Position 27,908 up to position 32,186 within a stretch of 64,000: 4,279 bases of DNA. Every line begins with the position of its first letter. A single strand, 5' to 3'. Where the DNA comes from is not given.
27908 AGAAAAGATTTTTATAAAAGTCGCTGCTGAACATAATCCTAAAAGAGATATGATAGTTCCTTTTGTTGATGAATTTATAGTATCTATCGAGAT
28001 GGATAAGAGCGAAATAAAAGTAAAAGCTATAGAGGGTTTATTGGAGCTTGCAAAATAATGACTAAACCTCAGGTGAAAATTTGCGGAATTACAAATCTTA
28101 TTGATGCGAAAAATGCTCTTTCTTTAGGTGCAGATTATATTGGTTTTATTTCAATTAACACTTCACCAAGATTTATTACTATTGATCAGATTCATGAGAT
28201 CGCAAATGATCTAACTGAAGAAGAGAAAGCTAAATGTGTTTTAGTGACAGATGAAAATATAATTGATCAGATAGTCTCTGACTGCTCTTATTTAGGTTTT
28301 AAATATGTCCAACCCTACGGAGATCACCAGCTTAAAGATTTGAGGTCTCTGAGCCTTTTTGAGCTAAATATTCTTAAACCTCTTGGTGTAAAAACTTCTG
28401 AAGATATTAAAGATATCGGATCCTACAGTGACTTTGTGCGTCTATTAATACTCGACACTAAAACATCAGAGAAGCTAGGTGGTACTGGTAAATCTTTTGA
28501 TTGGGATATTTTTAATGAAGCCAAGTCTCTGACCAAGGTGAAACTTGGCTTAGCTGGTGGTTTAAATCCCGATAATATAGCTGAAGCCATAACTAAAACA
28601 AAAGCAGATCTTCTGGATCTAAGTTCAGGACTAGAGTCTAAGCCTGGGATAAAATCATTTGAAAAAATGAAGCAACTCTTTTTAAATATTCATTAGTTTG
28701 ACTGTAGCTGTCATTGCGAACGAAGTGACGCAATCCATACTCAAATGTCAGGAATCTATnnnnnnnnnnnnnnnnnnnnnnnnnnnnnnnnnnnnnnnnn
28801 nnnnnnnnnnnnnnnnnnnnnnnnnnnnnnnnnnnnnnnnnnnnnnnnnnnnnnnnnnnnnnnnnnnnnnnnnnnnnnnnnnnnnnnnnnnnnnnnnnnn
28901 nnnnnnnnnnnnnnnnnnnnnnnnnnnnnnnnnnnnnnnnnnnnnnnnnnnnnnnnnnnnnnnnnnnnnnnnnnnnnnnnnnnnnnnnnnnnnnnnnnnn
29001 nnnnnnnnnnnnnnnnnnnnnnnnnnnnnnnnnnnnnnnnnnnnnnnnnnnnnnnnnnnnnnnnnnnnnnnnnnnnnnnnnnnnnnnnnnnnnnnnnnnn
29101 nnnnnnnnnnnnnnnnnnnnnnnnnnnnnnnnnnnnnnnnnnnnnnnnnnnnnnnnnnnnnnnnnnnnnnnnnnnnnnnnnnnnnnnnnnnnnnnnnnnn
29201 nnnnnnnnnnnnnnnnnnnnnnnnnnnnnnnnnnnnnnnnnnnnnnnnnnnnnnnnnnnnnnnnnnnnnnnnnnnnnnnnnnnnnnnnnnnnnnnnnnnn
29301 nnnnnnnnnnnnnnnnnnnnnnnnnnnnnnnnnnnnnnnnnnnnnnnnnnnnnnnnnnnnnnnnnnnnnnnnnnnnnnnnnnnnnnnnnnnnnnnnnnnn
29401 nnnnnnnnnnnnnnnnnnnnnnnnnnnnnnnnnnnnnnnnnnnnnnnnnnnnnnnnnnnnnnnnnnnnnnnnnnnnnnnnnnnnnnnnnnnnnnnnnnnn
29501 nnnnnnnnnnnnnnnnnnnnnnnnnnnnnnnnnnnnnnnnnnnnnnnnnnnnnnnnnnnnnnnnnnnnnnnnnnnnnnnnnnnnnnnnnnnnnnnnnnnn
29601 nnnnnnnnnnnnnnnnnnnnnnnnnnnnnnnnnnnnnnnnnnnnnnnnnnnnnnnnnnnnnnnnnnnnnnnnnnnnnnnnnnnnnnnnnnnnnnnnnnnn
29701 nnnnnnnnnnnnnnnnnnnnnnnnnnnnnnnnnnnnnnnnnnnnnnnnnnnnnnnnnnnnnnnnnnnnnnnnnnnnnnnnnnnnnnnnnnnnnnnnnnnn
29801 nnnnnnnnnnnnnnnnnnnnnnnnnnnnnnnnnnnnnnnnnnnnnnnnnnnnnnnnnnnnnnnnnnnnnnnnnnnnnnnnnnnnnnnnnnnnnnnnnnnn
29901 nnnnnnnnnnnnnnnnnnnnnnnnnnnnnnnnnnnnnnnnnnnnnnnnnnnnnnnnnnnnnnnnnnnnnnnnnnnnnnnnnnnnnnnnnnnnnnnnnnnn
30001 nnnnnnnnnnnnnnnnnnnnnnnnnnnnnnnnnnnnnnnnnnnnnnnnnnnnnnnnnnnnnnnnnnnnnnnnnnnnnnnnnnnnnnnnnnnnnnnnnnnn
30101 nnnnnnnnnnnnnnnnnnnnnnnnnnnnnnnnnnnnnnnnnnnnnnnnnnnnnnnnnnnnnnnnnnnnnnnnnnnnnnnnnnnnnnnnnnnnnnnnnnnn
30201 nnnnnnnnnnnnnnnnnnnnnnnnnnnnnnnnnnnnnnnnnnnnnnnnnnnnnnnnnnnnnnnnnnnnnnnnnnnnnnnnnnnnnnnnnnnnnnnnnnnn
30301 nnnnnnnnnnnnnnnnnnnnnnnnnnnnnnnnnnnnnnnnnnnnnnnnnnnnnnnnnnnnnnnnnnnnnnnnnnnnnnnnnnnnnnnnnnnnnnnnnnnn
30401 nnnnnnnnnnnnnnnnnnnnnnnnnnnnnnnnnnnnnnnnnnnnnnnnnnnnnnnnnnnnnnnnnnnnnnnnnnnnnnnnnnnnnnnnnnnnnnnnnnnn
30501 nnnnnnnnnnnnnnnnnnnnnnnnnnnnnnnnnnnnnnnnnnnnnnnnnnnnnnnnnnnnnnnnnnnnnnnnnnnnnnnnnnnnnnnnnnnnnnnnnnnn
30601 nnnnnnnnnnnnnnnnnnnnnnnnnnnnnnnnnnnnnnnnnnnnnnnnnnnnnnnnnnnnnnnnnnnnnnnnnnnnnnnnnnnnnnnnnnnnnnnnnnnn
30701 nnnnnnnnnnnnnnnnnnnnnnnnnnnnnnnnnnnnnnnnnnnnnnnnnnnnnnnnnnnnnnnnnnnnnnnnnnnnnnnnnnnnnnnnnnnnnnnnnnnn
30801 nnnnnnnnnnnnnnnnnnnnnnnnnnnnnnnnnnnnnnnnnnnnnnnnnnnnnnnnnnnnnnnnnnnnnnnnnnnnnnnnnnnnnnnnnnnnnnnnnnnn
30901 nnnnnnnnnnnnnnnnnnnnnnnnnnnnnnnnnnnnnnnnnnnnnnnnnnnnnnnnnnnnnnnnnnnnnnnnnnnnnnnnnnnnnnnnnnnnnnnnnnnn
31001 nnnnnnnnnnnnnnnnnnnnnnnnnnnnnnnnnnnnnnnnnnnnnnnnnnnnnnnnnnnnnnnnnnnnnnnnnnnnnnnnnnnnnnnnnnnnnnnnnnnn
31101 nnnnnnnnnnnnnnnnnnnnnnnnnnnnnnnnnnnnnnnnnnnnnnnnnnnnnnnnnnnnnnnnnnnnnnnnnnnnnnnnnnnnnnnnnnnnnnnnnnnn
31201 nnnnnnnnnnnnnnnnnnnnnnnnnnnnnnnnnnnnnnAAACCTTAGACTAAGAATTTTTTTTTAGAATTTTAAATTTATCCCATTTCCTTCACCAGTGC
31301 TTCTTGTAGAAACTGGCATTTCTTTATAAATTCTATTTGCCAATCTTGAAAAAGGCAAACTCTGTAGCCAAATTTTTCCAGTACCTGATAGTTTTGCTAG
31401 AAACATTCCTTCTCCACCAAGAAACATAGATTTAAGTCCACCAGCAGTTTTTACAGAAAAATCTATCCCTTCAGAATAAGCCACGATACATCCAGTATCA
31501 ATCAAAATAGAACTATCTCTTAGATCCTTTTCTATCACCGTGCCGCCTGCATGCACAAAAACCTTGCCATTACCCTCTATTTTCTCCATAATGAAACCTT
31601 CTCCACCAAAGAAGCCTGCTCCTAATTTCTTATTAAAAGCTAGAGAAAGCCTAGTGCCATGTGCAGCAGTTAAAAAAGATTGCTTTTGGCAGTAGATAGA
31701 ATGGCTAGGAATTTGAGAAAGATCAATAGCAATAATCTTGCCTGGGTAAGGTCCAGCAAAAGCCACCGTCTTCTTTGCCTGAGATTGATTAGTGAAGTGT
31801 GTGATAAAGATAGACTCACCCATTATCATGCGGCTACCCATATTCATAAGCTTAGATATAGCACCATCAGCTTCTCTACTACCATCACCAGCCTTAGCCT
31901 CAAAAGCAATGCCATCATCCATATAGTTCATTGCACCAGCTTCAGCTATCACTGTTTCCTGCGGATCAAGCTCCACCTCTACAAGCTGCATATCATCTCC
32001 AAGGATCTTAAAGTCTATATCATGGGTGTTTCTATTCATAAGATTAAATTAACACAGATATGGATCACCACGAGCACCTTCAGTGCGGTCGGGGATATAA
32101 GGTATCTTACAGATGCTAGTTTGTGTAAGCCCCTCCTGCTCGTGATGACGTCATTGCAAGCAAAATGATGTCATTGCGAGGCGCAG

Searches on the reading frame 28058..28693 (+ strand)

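Call 32: search_protein_families(library=pfam, proteins=[window:28058-28693:+], max_evalue=0.001)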
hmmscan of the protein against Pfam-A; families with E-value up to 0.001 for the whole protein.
window:28058-28693:+ (212 aa): 1 family
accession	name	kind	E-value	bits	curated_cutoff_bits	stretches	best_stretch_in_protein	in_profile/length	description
PF00697.28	PRAI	-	2.4e-33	115.9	22.7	1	6-208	1-191/193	N-(5'phosphoribosyl)anthranilate (PRA) isomerase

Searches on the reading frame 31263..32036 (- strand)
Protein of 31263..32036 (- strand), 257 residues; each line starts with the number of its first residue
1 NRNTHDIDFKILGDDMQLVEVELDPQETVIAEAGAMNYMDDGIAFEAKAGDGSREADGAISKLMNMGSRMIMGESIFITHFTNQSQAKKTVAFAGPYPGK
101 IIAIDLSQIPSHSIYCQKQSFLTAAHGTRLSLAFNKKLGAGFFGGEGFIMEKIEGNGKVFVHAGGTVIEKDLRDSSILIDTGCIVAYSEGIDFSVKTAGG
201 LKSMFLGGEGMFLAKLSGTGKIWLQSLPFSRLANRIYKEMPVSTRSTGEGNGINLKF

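Call 32: search_protein_families(library=pfam, proteins=[window:31263-32036:-], max_evalue=0.001)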
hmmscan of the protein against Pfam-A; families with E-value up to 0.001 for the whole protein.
window:31263-32036:- (257 aa): 1 family
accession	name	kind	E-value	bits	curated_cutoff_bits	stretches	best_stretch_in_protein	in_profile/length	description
PF01987.23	AIM24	-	8.9e-69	231.7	25.7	1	9-227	1-205/205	Mitochondrial biogenesis AIM24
